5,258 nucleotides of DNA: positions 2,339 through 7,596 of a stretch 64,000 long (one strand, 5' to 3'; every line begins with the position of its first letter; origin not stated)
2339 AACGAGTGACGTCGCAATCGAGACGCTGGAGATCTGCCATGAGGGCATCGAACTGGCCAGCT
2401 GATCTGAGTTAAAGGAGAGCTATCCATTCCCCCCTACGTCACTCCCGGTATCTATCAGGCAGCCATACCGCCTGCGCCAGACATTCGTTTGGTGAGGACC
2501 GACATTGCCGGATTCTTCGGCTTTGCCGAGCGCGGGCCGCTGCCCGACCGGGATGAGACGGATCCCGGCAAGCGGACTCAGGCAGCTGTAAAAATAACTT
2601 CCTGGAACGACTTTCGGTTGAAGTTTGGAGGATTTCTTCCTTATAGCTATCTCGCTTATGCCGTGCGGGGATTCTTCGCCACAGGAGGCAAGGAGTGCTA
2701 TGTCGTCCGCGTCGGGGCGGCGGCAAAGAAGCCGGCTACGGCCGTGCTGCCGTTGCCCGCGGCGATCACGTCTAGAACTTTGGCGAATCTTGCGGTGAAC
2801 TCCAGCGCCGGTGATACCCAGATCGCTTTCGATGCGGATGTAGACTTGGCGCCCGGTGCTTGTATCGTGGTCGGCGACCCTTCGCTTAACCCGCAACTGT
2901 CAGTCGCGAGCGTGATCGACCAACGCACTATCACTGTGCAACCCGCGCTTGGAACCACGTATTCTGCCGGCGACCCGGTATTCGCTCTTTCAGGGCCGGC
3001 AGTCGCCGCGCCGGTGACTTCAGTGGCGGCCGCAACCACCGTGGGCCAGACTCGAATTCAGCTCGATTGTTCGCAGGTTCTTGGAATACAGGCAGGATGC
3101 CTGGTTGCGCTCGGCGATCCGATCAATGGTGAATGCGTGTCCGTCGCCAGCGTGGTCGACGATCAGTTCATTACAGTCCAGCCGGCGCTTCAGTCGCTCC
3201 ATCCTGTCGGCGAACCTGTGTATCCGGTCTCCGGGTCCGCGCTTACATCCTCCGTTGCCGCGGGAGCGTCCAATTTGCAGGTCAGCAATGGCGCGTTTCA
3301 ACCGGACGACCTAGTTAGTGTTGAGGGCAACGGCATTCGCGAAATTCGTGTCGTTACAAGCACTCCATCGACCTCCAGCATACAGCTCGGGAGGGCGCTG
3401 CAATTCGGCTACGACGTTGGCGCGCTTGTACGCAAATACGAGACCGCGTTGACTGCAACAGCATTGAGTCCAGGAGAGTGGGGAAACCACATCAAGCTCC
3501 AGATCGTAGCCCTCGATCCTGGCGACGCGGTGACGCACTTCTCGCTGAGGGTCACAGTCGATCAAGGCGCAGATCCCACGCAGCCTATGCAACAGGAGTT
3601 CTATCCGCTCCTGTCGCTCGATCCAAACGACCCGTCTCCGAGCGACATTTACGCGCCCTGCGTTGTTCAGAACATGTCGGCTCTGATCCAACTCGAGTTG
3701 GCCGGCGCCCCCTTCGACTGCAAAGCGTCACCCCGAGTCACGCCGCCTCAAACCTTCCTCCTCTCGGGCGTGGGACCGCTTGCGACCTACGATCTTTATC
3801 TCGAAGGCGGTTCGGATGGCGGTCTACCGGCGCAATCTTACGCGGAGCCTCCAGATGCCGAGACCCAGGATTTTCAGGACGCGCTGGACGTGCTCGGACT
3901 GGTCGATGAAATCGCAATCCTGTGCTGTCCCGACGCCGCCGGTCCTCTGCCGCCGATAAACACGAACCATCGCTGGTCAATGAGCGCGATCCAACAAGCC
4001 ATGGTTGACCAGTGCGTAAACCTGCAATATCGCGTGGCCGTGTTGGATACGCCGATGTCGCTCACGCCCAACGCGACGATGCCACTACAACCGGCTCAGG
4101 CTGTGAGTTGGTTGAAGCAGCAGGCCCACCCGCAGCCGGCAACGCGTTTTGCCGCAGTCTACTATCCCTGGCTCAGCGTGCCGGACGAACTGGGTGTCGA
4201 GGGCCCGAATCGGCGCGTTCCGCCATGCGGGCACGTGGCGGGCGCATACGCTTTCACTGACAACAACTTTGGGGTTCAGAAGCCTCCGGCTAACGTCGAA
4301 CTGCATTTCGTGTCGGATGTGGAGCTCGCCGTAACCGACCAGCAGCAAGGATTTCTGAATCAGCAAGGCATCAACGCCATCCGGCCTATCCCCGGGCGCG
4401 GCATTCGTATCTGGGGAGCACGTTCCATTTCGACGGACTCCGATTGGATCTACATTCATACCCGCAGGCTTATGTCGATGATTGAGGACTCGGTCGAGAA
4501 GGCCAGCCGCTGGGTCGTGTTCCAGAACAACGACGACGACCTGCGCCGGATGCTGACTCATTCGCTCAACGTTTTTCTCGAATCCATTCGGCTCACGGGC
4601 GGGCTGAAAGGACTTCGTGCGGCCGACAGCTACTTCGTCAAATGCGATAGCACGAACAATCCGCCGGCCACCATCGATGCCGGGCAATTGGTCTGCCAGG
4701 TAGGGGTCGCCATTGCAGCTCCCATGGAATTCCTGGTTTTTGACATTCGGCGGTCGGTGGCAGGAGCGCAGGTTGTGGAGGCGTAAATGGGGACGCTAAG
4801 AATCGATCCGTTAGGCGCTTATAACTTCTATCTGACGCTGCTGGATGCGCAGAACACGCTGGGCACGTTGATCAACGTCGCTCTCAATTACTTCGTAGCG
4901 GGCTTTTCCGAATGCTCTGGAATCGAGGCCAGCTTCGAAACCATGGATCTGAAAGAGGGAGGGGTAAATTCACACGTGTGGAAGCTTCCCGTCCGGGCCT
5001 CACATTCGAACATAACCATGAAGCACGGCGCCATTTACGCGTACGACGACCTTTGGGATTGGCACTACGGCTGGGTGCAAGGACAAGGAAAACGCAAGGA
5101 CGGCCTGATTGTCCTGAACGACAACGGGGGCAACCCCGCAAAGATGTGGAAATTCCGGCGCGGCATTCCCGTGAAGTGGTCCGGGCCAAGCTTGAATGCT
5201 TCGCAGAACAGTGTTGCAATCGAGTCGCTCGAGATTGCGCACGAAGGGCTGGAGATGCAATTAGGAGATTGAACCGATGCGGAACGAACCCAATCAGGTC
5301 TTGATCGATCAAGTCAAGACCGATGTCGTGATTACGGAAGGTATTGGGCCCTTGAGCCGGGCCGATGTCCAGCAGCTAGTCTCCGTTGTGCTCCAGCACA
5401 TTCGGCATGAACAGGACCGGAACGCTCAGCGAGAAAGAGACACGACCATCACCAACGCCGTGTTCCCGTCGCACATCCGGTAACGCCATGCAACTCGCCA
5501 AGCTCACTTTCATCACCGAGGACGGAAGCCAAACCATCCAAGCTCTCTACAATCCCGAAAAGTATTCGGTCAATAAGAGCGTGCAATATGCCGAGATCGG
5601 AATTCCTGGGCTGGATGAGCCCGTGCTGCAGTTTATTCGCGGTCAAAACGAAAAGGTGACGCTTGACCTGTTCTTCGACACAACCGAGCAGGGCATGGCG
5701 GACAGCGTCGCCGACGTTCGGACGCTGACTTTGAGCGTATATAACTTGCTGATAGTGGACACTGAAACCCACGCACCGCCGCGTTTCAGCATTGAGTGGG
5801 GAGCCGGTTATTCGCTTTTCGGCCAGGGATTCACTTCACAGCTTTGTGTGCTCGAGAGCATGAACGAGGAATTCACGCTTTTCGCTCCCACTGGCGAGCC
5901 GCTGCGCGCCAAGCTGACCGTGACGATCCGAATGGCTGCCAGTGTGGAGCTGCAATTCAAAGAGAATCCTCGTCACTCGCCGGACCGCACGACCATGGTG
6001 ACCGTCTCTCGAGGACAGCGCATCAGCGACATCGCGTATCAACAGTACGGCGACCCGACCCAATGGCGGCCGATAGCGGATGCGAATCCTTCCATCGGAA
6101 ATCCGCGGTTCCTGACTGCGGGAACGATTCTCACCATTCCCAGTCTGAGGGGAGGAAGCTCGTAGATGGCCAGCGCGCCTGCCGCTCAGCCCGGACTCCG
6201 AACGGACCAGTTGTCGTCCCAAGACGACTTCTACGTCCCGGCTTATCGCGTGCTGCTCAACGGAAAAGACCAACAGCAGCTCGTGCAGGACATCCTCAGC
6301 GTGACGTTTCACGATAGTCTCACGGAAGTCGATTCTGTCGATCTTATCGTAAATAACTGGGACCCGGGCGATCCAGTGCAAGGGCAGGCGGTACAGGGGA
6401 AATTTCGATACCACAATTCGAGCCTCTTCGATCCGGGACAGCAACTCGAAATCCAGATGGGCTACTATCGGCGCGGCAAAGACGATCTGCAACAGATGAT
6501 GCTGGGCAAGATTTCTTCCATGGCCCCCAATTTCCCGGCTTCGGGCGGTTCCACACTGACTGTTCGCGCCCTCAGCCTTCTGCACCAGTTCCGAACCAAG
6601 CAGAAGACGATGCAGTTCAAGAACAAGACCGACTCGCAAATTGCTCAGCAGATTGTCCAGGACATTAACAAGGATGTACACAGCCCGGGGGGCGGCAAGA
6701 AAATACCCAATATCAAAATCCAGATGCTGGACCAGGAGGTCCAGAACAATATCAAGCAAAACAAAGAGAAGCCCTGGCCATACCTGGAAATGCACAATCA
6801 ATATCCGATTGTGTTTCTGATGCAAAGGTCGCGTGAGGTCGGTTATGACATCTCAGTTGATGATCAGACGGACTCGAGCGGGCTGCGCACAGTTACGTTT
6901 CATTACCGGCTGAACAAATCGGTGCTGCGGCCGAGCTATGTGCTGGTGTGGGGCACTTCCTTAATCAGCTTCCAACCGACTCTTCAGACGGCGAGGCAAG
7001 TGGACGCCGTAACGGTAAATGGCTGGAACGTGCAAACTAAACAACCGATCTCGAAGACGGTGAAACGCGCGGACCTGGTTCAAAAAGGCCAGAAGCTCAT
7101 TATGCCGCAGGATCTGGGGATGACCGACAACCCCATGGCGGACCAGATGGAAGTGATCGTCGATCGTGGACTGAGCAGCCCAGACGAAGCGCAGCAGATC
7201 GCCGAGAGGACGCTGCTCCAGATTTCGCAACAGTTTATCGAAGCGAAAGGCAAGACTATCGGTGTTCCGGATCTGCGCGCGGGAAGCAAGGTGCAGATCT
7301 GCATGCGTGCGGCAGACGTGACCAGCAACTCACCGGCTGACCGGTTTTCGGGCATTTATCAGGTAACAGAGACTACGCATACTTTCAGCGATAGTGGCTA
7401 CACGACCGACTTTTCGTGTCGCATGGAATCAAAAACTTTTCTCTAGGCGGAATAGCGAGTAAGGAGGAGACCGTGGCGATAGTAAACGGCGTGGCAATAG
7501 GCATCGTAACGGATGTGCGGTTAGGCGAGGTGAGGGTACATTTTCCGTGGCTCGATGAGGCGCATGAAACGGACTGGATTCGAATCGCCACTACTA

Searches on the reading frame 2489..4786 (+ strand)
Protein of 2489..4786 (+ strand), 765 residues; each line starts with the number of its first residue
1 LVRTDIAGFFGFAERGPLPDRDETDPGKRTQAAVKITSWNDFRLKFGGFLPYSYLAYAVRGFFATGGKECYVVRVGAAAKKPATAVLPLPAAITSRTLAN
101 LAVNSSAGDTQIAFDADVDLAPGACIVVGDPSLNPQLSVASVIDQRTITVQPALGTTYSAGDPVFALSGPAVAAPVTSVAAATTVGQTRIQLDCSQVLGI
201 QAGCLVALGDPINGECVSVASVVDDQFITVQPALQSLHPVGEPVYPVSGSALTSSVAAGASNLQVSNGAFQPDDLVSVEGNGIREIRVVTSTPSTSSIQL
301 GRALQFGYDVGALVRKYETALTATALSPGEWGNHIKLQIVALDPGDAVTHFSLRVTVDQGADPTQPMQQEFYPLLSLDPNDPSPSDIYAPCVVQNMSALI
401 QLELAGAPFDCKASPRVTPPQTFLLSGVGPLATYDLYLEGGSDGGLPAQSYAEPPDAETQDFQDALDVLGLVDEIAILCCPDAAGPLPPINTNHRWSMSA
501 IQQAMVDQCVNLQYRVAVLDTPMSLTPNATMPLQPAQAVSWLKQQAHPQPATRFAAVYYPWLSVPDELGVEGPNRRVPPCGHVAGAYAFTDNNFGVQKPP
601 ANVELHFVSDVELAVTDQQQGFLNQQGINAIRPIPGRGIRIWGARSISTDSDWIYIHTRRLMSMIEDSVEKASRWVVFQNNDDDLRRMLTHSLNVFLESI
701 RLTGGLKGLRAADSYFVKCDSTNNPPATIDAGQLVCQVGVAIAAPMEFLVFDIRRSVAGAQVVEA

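Call 105: search_protein_families(library=pfam, proteins=[window:2489-4786:+], max_evalue=0.0001)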
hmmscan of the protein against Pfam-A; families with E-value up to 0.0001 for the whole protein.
window:2489-4786:+ (765 aa): 2 families
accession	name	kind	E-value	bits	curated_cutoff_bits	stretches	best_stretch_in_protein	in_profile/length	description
PF17482.7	Phage_sheath_1C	-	1.1e-14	54.8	26.9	1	648-753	1-101/104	Phage tail sheath C-terminal domain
PF04984.19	Phage_sheath_1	-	1.7e-10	41.4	31.4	1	540-646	71-167/168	Phage tail sheath protein subtilisin-like domain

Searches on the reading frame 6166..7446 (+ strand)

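Call 105: search_protein_families(library=pfam, proteins=[window:6166-7446:+], max_evalue=0.0001)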
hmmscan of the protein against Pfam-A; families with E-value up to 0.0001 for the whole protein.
window:6166-7446:+ (426 aa): 1 family
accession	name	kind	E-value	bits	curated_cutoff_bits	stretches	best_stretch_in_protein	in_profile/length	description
PF24032.1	YQBQ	-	7e-07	29.4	27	0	340-416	224-291/294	YQBQ-like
